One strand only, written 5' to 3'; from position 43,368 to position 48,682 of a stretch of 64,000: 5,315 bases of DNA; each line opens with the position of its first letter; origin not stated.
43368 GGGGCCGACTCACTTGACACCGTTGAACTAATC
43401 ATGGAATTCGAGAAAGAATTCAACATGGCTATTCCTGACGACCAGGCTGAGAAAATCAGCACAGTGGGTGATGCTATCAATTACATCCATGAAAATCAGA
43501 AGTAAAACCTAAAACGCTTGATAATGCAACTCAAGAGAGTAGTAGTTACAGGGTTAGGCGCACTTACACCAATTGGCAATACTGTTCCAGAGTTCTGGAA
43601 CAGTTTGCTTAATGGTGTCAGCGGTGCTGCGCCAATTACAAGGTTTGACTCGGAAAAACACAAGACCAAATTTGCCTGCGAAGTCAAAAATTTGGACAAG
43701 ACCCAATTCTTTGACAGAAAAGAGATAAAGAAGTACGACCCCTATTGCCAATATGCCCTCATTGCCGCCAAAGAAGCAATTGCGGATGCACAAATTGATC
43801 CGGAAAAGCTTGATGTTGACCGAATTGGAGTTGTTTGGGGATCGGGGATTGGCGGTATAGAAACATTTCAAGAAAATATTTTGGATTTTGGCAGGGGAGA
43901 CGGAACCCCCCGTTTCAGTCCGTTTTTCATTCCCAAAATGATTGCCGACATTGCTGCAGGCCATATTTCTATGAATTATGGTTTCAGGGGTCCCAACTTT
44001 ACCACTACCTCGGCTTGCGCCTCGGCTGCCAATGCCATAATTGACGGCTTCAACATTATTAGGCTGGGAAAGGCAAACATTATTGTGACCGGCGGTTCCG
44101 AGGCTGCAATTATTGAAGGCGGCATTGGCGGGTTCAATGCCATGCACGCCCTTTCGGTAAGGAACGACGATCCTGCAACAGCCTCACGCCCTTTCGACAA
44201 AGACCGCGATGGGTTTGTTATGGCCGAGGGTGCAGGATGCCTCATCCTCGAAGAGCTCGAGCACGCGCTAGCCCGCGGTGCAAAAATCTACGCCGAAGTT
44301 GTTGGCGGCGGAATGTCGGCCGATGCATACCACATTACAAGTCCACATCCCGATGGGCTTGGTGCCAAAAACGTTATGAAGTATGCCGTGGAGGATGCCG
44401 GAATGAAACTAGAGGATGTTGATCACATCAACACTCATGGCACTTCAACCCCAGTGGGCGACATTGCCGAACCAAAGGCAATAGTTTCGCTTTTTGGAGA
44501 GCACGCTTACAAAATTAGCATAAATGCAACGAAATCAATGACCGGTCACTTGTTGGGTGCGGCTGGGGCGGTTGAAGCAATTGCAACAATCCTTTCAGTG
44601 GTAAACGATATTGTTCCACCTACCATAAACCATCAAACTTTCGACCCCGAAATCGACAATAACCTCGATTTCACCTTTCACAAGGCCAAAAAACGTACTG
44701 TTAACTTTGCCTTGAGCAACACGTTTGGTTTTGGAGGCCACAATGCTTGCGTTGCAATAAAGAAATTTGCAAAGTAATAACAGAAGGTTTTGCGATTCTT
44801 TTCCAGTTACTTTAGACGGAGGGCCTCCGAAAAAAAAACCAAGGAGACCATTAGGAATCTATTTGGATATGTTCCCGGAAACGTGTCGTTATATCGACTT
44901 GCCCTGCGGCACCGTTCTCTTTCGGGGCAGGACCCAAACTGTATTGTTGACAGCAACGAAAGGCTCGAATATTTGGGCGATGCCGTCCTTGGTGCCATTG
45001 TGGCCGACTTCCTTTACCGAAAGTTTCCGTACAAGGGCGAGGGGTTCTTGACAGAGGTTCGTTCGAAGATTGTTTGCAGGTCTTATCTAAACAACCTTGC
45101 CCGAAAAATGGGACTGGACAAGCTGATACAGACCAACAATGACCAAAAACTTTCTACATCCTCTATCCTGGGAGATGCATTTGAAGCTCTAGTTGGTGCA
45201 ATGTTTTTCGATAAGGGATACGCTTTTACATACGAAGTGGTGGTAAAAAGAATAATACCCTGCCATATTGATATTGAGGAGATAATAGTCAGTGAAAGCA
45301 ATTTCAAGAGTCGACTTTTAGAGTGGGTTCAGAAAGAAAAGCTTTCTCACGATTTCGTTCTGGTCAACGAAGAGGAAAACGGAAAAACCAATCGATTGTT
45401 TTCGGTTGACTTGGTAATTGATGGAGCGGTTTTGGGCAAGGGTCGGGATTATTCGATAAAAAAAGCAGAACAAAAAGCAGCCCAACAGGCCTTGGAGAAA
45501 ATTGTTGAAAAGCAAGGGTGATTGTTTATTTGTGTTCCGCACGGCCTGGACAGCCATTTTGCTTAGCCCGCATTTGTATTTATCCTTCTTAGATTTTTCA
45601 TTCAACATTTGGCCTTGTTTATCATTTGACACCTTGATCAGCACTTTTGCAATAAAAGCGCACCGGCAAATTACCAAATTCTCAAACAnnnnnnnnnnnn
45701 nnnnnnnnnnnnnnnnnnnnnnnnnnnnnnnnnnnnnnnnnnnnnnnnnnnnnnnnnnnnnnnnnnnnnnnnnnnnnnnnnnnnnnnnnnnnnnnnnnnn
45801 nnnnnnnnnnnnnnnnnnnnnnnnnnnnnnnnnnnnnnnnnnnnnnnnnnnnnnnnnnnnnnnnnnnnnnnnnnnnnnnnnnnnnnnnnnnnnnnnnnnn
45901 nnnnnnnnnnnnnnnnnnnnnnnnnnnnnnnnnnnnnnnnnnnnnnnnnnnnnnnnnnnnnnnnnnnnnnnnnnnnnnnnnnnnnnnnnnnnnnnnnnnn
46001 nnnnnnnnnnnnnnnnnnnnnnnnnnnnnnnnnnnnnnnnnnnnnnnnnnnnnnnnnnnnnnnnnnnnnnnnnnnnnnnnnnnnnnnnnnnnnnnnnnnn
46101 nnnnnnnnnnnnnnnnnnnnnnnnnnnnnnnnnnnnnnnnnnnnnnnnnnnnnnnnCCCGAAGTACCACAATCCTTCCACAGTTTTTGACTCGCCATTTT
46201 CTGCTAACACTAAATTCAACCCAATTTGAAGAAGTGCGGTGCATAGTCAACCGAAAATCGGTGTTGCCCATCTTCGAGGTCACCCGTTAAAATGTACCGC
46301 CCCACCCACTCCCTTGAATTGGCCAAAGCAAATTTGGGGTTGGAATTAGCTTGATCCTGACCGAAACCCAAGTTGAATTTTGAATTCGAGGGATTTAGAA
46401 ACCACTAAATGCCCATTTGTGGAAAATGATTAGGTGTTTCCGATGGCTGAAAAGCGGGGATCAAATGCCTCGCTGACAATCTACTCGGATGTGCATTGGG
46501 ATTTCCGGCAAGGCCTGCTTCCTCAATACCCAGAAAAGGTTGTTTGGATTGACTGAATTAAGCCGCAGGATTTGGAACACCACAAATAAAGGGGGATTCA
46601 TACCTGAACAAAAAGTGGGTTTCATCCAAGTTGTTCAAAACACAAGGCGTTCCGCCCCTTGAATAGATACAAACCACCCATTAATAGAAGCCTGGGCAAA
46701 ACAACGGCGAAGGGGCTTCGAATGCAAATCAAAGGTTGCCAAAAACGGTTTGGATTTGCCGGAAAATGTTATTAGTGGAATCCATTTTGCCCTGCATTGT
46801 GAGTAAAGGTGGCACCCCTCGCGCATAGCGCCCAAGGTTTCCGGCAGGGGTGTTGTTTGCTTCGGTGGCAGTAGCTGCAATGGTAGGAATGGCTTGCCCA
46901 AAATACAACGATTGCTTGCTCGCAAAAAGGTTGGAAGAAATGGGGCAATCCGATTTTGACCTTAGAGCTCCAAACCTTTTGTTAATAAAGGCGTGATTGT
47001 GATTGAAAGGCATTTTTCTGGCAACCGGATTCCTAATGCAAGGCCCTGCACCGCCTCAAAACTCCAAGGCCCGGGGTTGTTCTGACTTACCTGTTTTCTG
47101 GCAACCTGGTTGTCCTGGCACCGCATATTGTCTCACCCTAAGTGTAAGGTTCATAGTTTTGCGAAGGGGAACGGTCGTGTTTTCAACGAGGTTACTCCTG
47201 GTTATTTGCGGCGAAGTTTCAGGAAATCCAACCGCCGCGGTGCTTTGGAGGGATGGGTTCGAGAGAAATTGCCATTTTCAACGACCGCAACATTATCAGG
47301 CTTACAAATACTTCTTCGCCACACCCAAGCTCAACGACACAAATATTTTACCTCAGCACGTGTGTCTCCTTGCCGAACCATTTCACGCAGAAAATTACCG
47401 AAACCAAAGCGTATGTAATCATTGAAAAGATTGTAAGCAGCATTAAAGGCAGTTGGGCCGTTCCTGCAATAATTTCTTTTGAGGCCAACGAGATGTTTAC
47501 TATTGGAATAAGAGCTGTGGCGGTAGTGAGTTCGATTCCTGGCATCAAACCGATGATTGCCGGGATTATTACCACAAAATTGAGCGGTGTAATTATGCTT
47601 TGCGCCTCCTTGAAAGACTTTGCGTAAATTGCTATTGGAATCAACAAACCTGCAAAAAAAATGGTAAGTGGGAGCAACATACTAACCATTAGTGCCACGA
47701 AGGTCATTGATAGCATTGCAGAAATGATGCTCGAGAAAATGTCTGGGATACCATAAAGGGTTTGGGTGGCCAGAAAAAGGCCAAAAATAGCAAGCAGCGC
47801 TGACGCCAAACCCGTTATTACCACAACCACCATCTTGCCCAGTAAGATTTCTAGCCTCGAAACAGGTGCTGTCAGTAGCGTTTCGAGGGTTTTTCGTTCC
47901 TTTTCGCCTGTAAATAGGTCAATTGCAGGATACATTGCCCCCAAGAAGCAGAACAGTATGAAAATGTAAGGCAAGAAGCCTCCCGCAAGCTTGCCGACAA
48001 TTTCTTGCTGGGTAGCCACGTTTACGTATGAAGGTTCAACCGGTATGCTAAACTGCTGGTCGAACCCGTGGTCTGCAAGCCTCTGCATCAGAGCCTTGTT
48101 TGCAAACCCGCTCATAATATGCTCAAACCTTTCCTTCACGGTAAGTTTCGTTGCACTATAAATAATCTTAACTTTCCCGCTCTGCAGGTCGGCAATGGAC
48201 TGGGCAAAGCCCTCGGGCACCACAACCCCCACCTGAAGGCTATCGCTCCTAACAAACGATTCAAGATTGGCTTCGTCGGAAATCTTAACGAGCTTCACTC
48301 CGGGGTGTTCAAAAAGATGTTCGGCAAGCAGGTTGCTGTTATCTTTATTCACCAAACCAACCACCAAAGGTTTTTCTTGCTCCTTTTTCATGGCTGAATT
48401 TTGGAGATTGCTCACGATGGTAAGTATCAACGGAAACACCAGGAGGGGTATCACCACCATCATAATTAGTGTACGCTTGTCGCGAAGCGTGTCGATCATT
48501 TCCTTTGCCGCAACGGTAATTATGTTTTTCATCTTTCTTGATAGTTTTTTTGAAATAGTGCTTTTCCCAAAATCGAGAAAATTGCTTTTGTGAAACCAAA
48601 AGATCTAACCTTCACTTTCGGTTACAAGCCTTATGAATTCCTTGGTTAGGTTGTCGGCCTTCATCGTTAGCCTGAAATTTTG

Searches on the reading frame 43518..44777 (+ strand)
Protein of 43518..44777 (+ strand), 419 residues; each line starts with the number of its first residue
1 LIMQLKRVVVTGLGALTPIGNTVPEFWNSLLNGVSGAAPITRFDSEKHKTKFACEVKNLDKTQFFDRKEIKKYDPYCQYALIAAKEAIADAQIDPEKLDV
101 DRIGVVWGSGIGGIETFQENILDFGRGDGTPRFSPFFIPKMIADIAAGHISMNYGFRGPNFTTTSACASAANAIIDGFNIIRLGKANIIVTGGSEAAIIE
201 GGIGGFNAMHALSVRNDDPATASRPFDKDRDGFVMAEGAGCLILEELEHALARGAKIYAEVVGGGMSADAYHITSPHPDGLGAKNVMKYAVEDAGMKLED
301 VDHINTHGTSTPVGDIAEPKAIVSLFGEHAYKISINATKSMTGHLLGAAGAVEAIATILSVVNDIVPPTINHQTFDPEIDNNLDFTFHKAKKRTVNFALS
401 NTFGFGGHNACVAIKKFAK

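Call 45: search_protein_families(library=pfam, proteins=[window:43518-44777:+], max_evalue=0.000001)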
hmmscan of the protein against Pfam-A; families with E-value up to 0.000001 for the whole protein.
window:43518-44777:+ (419 aa): 2 families
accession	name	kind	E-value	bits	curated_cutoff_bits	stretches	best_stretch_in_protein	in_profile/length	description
PF00109.32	ketoacyl-synt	-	1.4e-55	189.1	20.8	1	6-250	2-252/252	Beta-ketoacyl synthase, N-terminal domain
PF02801.28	Ketoacyl-synt_C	-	7.7e-36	123.1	20.8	1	258-372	1-118/119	Beta-ketoacyl synthase, C-terminal domain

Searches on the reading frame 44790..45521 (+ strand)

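Call 45: search_protein_families(library=pfam, proteins=[window:44790-45521:+], max_evalue=0.000001)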
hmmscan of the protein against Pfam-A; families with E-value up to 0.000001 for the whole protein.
window:44790-45521:+ (243 aa): 4 families
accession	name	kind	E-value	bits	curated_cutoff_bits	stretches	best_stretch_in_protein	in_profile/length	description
PF14622.11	Ribonucleas_3_3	-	1.1e-26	94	35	1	33-157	3-126/128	Ribonuclease-III-like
PF00636.31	Ribonuclease_3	-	3e-22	79.8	27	1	57-143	1-102/102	Ribonuclease III domain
PF00035.32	dsrm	-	4.5e-13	50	23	1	173-237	2-65/66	Double-stranded RNA binding motif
PF22935.1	RM44_endonuclase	-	1.7e-07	31.9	27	1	50-138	53-139/139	Large ribosomal subunit protein mL44, endonuclease domain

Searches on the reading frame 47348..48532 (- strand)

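Call 46: search_protein_families(library=pfam, proteins=[window:47348-48532:-], max_evalue=0.000001)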
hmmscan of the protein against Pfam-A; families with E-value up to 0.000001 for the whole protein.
window:47348-48532:- (394 aa): 3 families
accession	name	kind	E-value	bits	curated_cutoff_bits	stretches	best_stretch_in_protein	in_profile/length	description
PF12698.13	ABC2_membrane_3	-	1.6e-31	110.1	31.6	1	19-380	1-343/347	ABC-2 family transporter protein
PF12679.13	ABC2_membrane_2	-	9.6e-27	94.4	27.2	1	6-387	2-279/283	ABC-2 family transporter protein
PF12730.13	ABC2_membrane_4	-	4.6e-09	36.9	27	1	189-302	56-171/179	ABC-2 family transporter protein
